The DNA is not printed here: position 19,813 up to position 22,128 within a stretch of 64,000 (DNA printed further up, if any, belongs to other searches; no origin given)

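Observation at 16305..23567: Soluble Hdr/Qmo-like redox module with a TusE/DsrC-like protein, under predicted sigma-54 control, without apr/sat/dsr neighbours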

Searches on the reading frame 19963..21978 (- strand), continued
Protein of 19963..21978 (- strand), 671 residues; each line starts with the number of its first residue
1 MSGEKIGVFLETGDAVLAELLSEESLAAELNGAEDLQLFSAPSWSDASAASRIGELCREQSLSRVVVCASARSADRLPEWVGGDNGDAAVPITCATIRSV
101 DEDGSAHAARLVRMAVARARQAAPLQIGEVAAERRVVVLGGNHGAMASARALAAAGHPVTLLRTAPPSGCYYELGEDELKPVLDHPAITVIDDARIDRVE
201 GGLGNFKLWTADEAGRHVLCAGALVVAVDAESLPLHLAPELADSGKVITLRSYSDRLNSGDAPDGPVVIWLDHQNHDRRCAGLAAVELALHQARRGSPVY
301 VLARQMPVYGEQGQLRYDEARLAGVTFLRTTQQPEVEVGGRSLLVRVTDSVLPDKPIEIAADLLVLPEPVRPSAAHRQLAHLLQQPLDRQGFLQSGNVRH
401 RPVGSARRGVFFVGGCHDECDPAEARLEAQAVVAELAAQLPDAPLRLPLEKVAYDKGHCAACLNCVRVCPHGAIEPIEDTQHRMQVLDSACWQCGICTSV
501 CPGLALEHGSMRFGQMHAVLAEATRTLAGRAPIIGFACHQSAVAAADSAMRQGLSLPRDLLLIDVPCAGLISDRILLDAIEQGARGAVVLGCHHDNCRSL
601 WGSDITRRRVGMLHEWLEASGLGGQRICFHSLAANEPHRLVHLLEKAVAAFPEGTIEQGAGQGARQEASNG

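Call 31: find_encoding_contigs(protein=P0003, flank=10000, max_places=1)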
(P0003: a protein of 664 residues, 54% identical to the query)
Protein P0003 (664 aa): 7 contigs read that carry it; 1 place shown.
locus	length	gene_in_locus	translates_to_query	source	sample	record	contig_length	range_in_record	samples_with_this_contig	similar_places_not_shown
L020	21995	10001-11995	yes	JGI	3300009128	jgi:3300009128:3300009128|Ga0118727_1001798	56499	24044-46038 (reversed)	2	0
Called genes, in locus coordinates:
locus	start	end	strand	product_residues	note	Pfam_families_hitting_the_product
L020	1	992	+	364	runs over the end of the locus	-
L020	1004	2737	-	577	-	PF13517:FG-GAP_3 (faint), PF01839:FG-GAP (faint), PF21348:RGL11_C (faint)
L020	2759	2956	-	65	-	-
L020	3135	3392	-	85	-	-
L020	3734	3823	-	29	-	-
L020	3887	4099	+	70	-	-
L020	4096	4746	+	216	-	PF00899:ThiF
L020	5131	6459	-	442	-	PF00989:PAS, PF08448:PAS_4, PF13188:PAS_8 (weak), PF13426:PAS_9, PF00158:Sigma54_activat, PF14532:Sigma54_activ_2, PF25601:AAA_lid_14, PF02954:HTH_8, +2 more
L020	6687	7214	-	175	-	-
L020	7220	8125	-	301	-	PF08901:DUF1847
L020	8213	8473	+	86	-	-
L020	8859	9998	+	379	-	PF00070:Pyr_redox (faint), PF01266:DAO (faint), PF07992:Pyr_redox_2, PF12831:FAD_oxidored, PF13450:NAD_binding_8 (weak)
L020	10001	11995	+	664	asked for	PF00037:Fer4 (weak), PF12837:Fer4_6 (weak), PF12838:Fer4_7 (weak), PF13187:Fer4_9 (weak), PF13237:Fer4_10, PF13484:Fer4_16 (faint), PF14697:Fer4_21 (weak), PF02662:FlpD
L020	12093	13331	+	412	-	PF13746:Fer4_18 (faint), PF14697:Fer4_21 (faint), PF25160:LdpA_Fe-S-bd (faint), PF12838:Fer4_7 (weak), PF13183:Fer4_8, PF13187:Fer4_9, PF13534:Fer4_17, PF02754:CCG, +1 more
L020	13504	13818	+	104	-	PF04358:DsrC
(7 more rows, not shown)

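Call 32: find_encoding_contigs(protein=P0020, flank=10000, max_places=1)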
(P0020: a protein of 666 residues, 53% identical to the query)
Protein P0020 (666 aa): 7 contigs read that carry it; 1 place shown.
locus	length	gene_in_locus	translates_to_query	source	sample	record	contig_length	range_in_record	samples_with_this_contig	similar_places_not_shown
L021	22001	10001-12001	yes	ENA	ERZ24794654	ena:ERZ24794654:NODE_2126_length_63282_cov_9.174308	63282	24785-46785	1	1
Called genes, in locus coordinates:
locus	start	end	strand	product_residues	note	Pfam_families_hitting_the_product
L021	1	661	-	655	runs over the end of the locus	PF00512:HisKA, PF02518:HATPase_c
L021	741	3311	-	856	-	PF13432:TPR_16 (weak), PF14559:TPR_19 (weak), PF13432:TPR_16, PF14559:TPR_19 (weak), PF23914:TPR_CcmH_CycH (weak), PF13432:TPR_16, PF14559:TPR_19, PF13211:DUF4019, +9 more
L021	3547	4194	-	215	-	-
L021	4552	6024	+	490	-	PF00989:PAS, PF08448:PAS_4, PF13426:PAS_9, PF00158:Sigma54_activat, PF14532:Sigma54_activ_2, PF07728:AAA_5, PF25601:AAA_lid_14, PF02954:HTH_8, +2 more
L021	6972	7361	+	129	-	PF13581:HATPase_c_2, PF02518:HATPase_c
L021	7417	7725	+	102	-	-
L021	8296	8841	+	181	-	-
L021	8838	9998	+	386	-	PF00070:Pyr_redox (weak), PF01266:DAO (weak), PF07992:Pyr_redox_2, PF12831:FAD_oxidored (weak), PF13450:NAD_binding_8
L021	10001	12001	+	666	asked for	PF00037:Fer4 (faint), PF12837:Fer4_6 (faint), PF12838:Fer4_7 (weak), PF13187:Fer4_9 (weak), PF13237:Fer4_10 (weak), PF13484:Fer4_16 (faint), PF14697:Fer4_21 (weak), PF02662:FlpD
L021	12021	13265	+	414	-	PF13746:Fer4_18 (faint), PF14697:Fer4_21 (faint), PF13534:Fer4_17, PF25160:LdpA_Fe-S-bd (faint), PF12838:Fer4_7 (weak), PF13183:Fer4_8, PF13187:Fer4_9 (weak), PF02754:CCG, +2 more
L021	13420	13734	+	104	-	PF04358:DsrC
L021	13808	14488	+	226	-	PF12225:DUF5981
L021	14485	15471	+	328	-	PF02219:MTHFR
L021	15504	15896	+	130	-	PF02579:Nitro_FeMo-Co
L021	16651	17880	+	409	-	PF13360:PQQ_2 (weak), PF01011:PQQ (faint), PF13570:Beta-prop_ACSF4, PF13360:PQQ_2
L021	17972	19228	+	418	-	PF01011:PQQ (faint), PF13360:PQQ_2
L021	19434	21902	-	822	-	PF20437:LonC_helical, PF13654:AAA_32, PF20436:LonB_AAA-LID, PF05362:Lon_C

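Call 54: search_protein_representatives(protein=window:19963-21978:-)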
Query: 671 residues. Proteins with E-value up to 0.001 (for the whole library): 4012; up to 1e-10: 1807; up to 1e-30: 392. The best 150 are listed.
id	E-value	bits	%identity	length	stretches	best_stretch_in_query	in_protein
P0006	5.0e-211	719.3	53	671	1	4-656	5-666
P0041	7.7e-145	500.6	47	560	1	5-534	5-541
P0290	3.0e-144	498.7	40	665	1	5-646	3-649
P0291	1.1e-134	467.1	37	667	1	3-652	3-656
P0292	4.3e-124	432.1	41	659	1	8-653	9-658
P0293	9.6e-121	421.0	41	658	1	50-649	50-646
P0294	1.3e-120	420.5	36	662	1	44-651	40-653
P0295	4.8e-109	382.3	36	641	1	9-646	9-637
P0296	1.2e-107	377.7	39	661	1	65-650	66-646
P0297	1.6e-99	350.9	33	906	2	114-648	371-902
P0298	2.4e-99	350.3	35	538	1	135-645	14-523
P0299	5.8e-96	339.1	64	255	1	413-658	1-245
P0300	2.0e-95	337.4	37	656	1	6-663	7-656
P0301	2.1e-93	330.6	44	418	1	4-408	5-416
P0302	7.7e-89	315.6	35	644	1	93-647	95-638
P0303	3.8e-85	303.4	33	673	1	42-653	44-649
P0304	1.6e-73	264.9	37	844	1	146-651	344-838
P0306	2.7e-71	257.6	35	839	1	160-645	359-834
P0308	5.2e-66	240.2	36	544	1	134-665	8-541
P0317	1.7e-61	225.2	33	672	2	193-643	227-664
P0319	7.0e-61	223.2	29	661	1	4-644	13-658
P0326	2.0e-56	208.5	36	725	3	238-509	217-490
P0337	1.9e-53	198.7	35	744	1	171-510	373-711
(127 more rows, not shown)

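Call 55: list_cluster_members(proteins=[P0297, P0304, P0306, P0298, P0308, P0317, P0326, P0337, P0319, P0303])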
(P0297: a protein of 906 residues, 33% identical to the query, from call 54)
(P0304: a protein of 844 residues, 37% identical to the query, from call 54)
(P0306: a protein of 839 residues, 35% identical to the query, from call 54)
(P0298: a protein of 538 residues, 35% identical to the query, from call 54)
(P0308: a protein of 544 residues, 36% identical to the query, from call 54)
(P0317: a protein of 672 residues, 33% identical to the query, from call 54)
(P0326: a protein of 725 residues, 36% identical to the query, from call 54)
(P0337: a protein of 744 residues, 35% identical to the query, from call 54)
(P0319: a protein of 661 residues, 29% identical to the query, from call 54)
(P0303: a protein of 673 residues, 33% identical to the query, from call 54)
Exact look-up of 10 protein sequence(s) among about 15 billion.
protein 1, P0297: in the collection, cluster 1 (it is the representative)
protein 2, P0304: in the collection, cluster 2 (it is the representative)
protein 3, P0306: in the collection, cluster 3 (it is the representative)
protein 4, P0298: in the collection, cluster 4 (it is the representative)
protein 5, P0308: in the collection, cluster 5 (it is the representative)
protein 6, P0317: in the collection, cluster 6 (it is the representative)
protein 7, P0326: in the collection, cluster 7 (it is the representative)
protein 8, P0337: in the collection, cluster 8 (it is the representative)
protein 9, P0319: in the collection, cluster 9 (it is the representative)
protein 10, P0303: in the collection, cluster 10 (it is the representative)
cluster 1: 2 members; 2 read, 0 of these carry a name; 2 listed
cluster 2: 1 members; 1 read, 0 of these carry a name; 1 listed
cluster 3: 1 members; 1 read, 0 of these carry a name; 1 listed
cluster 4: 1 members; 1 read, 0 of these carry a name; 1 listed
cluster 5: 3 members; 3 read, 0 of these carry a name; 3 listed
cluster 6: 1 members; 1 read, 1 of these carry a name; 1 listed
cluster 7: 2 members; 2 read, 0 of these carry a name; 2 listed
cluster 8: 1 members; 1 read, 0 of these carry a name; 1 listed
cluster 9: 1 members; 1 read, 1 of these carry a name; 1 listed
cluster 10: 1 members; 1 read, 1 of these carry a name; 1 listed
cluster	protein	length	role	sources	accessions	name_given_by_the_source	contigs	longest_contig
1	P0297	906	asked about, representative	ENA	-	-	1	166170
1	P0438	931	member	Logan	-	-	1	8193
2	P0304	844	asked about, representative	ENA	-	-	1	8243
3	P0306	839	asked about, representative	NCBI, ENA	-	-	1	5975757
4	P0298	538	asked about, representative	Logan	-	-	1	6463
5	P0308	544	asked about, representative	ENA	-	-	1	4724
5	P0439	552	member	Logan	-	-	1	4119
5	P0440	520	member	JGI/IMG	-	-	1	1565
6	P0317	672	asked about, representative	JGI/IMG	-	heterodisulfide reductase subunit A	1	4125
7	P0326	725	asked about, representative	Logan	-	-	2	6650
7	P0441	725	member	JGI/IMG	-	-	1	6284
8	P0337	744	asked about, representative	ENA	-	-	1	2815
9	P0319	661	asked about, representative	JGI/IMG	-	heterodisulfide reductase subunit A-like polyferredoxin/coenzyme F420-reducing ...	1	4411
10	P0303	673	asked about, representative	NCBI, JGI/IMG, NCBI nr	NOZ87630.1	MAG: hydrogenase iron-sulfur subunit [Deltaproteobacteria bacterium] | hydrogenase iron-sulfur subunit [Deltaproteobacteria bacterium]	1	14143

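Call 56: find_encoding_contigs(protein=P0306, flank=10000, max_places=1)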
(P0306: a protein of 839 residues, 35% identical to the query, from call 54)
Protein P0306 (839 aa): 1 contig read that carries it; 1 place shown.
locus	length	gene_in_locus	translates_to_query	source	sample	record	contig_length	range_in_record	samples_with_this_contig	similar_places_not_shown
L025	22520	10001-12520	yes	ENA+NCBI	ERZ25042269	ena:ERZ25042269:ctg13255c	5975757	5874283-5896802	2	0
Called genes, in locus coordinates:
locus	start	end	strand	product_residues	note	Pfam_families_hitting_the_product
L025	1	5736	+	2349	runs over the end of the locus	PF15780:ASH (faint), PF22073:Cep192_D4 (faint), PF22544:HYDIN_VesB_CFA65-like_Ig (faint), PF00526:Dicty_CTDC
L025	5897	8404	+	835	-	PF01804:Penicil_amidase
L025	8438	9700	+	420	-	-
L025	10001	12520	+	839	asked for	PF00890:FAD_binding_2 (weak), PF01266:DAO (weak), PF01494:FAD_binding_3 (weak), PF07992:Pyr_redox_2, PF12831:FAD_oxidored (weak), PF13450:NAD_binding_8, PF14697:Fer4_21, PF02662:FlpD, +12 more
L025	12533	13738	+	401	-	PF13183:Fer4_8, PF13534:Fer4_17, PF02754:CCG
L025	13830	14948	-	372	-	PF04055:Radical_SAM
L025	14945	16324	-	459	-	PF04055:Radical_SAM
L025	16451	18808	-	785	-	-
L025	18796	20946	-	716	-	-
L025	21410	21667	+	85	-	PF20657:DUF6811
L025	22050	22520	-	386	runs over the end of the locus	-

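Call 66: search_protein_families(library=pfam, proteins=[L013:816-2063:+, L013:2386-3330:+, L013:3327-4244:+, L013:11552-13414:+, L013:16585-17193:+, L013:17218-19182:-, L012:14492-15871:+, L012:16251-18227:+, L012:18853-20001:+, L012:4089-7625:+], max_evalue=0.0001)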
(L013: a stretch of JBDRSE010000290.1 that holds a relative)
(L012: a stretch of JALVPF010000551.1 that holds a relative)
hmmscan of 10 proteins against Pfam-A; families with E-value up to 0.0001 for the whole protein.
L013:816-2063:+ (415 aa): 6 families
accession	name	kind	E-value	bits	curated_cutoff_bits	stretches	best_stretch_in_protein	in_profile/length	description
PF10609.15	ParA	-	3.2e-88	295.8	27.1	1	23-268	2-245/246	NUBPL iron-transfer P-loop NTPase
PF02579.22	Nitro_FeMo-Co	-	1.5e-18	67.3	26.3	1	302-392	2-93/94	Dinitrogenase iron-molybdenum cofactor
PF01656.29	CbiA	-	9.6e-14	51.9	25.4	1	27-243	1-120/125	CobQ/CobB/MinD/ParA nucleotide binding domain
PF13614.12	AAA_31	-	3.7e-11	43.7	27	1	27-78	4-54/177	AAA domain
PF02374.21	ArsA_ATPase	-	7.3e-07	29.1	24.3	1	25-61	1-37/305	Anion-transporting ATPase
PF09140.17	MipZ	-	4.8e-06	26.5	20.7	1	25-153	1-118/262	ATPase MipZ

L013:2386-3330:+ (314 aa): 11 families
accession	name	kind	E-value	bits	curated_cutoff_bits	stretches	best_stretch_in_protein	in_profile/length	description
PF10609.15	ParA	-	3.3e-17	63.2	27.1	2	32-75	5-48/246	NUBPL iron-transfer P-loop NTPase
PF01656.29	CbiA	-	6.5e-16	58.9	25.4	1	33-286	1-123/125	CobQ/CobB/MinD/ParA nucleotide binding domain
PF13614.12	AAA_31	-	5.7e-10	39.9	27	1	33-70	4-41/177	AAA domain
PF12837.12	Fer4_6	-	1.3e-07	31.6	25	1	122-144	2-24/24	4Fe-4S binding domain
PF00037.32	Fer4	-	2.1e-07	30.9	21.1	1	124-144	3-23/24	4Fe-4S binding domain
PF13237.11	Fer4_10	-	4e-07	30.3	25.5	1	97-140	6-53/53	4Fe-4S dicluster domain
PF13187.11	Fer4_9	-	4.7e-06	27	27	1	100-143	2-51/52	4Fe-4S dicluster domain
PF14697.11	Fer4_21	-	8e-06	26.3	35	1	95-140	3-52/59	4Fe-4S dicluster domain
PF12838.12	Fer4_7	-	1e-05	26.3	27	1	99-143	1-52/52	4Fe-4S dicluster domain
PF13484.11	Fer4_16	-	4.3e-05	24.6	30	0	129-147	2-20/66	4Fe-4S double cluster binding domain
PF00142.24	Fer4_NifH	-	9.9e-05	22.4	25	0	34-79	4-48/271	4Fe-4S iron sulfur cluster binding proteins, NifH/frxC family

L013:3327-4244:+ (305 aa): 6 families
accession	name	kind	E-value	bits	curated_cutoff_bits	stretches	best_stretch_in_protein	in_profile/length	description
PF01656.29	CbiA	-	1.9e-09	37.9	25.4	1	4-255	1-115/125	CobQ/CobB/MinD/ParA nucleotide binding domain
PF14697.11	Fer4_21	-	1.7e-06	28.5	35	1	61-113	1-58/59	4Fe-4S dicluster domain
PF12838.12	Fer4_7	-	9.2e-06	26.5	27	0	61-82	31-52/52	4Fe-4S dicluster domain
PF00037.32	Fer4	-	1.7e-05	24.9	21.1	0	92-112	3-23/24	4Fe-4S binding domain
PF10609.15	ParA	-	2.7e-05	24.2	27.1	0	161-221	109-171/246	NUBPL iron-transfer P-loop NTPase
PF13191.12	AAA_16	-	7.1e-05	23.8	32.6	0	4-37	26-63/167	AAA ATPase domain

L013:11552-13414:+ (620 aa): 8 families
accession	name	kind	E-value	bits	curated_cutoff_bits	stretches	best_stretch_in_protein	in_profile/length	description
PF08448.16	PAS_4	-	1.6e-28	99.6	23.1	2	148-254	1-110/110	PAS fold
PF13426.13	PAS_9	-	8.8e-26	90.6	27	2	38-136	2-103/103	PAS domain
PF02518.31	HATPase_c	-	1.4e-24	87.1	26.4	1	499-608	2-110/111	Histidine kinase-, DNA gyrase B-, and HSP90-like ATPase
PF00989.32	PAS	-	3.2e-21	75.9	22.6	2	267-363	4-106/113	PAS fold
PF13188.13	PAS_8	-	3.8e-15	55.6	21.8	0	31-71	5-46/65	PAS domain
PF13581.12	HATPase_c_2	-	1.5e-07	31.9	27.4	1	493-582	22-109/127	Histidine kinase-like ATPase domain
PF14501.12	HATPase_c_5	-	7.7e-06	26.2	22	1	500-594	3-91/102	GHKL domain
PF00512.31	HisKA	-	7.8e-06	26.3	26.9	1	390-452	3-62/66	His Kinase A (phospho-acceptor) domain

L013:16585-17193:+ (202 aa): 1 family
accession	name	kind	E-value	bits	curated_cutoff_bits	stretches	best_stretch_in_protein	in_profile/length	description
PF00072.30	Response_reg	-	6.1e-22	78.3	30.2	1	39-131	1-91/111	Response regulator receiver domain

L013:17218-19182:- (654 aa): 6 families
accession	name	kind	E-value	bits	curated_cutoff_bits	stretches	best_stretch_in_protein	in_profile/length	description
PF02518.31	HATPase_c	-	2.1e-25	89.7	26.4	1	533-643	2-110/111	Histidine kinase-, DNA gyrase B-, and HSP90-like ATPase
PF08448.16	PAS_4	-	5.4e-21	75.3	23.1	2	69-173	2-109/110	PAS fold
PF13188.13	PAS_8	-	6e-18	64.5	21.8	1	66-115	5-55/65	PAS domain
PF13426.13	PAS_9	-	1.1e-11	45.3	27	0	191-286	5-103/103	PAS domain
PF00989.32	PAS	-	2.1e-09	37.8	22.6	0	300-391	2-99/113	PAS fold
PF12860.13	PAS_7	-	3.2e-05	24.5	27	0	310-348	6-44/115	PAS fold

L012:14492-15871:+ (459 aa): 0 families

L012:16251-18227:+ (658 aa): 2 families
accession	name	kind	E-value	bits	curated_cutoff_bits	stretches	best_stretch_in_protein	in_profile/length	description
PF02730.20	AFOR_N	-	4.4e-74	249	29.8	1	10-205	4-198/199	Aldehyde ferredoxin oxidoreductase, N-terminal domain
PF01314.23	AFOR_C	-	6.9e-63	213.5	27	1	242-637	19-385/385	Aldehyde ferredoxin oxidoreductase, domains 2 & 3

L012:18853-20001:+ (382 aa): 7 families
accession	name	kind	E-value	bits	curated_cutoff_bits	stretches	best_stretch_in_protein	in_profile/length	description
PF02754.22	CCG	-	3.4e-39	133.3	20.6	2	270-357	1-84/85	Cysteine-rich domain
PF13183.11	Fer4_8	-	5.4e-10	40.1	27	1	25-81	5-68/68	4Fe-4S dicluster domain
PF13187.11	Fer4_9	-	2.7e-08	34.2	27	1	25-80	2-50/52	4Fe-4S dicluster domain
PF25160.1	LdpA_Fe-S-bd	-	8.7e-08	32.3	27.6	0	22-45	25-48/49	LdpA Fe-S cluster-binding domain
PF13237.11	Fer4_10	-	1.5e-07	31.6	25.5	1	23-78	7-53/53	4Fe-4S dicluster domain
PF13534.11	Fer4_17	-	1.6e-06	29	22.2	1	25-81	2-60/61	4Fe-4S dicluster domain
PF12838.12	Fer4_7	-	2e-06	28.6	27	1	25-80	2-51/52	4Fe-4S dicluster domain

L012:4089-7625:+ (1178 aa): 23 families
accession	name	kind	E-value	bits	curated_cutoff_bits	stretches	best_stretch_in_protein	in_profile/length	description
PF07992.20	Pyr_redox_2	-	7.1e-39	134.4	26.1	1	205-500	2-291/291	Pyridine nucleotide-disulphide oxidoreductase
PF14691.11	Fer4_20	-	1.2e-25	89.9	25.8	1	110-187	27-108/113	Dihydroprymidine dehydrogenase domain II, 4Fe-4S cluster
PF13510.11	Fer2_4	-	3.7e-20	72.2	22.8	1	13-88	3-81/82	2Fe-2S iron-sulfur cluster binding domain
PF00070.33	Pyr_redox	-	7e-15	55.8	22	1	336-407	1-78/82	Pyridine nucleotide-disulphide oxidoreductase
PF13738.12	Pyr_redox_3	-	9.3e-15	55.1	30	1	333-484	163-305/305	Pyridine nucleotide-disulphide oxidoreductase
PF13450.12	NAD_binding_8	-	7.9e-14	52.1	21.9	1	208-242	1-35/68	NAD(P)-binding Rossmann-like domain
PF22117.2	Fer4_Nqo3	-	8.2e-11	42.4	27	1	621-688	2-66/67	NADH-quinone oxidoreductase subunit 3, ferredoxin-like domain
PF01266.30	DAO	-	1.1e-10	42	27.9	1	206-240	2-44/353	FAD dependent oxidoreductase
PF00384.28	Molybdopterin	-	1.7e-10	40.9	24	1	760-1133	2-351/353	Molybdopterin oxidoreductase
PF12831.13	FAD_oxidored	-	3.2e-08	33.7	27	0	206-242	2-38/416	FAD dependent oxidoreductase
PF01262.27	AlaDh_PNT_C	-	3.5e-08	33.6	23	0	335-375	29-69/214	Alanine dehydrogenase/PNT, C-terminal domain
PF01946.23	Thi4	-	7.1e-07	29.1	26.2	1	201-241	15-56/235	Thi4 family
PF03486.20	HI0933_like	-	8.9e-07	29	50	0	205-240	2-37/244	HI0933-like protein Rossmann domain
PF13187.11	Fer4_9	-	9.1e-07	29.3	27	1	629-688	1-52/52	4Fe-4S dicluster domain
PF13241.12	NAD_binding_7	-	2e-06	28.8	22.1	0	334-386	7-62/104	Putative NAD(P)-binding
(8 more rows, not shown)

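Call 74: find_related_loci(query=A1, collection=metagenome_contigs, flank=8000)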
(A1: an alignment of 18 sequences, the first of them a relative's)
Query A1 (671 aa) in metagenome_contigs; peptide patterns used: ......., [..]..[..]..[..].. (x = any residue, [..] = any of these).
140 stretches matched a pattern; 20 encode a relative of the query (tblastn E <= 1e-3); 19 distinct loci.
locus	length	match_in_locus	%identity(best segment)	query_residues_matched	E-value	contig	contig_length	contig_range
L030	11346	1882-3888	51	2-663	0e+0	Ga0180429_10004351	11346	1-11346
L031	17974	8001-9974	53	5-656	0e+0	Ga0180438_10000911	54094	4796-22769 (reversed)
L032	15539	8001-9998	52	5-663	0e+0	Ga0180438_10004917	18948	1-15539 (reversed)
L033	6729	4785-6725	51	5-644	0e+0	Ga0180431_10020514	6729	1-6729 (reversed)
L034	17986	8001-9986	51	2-656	0e+0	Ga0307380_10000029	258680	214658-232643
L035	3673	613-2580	49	3-654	0e+0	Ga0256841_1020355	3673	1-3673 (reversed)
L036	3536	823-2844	47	1-666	0e+0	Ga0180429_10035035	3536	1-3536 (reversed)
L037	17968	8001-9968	50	1-652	0e+0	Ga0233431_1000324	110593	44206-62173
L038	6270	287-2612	51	5-656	0e+0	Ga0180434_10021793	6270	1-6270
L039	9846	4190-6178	50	5-657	0e+0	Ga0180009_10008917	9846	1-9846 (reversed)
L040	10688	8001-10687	49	2-508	1e-143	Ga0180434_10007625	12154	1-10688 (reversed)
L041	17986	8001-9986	50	2-656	0e+0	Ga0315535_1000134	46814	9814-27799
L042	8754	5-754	64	414-663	1e-98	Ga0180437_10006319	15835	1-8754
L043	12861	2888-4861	50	3-656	0e+0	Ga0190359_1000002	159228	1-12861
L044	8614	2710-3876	29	267-654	3e-41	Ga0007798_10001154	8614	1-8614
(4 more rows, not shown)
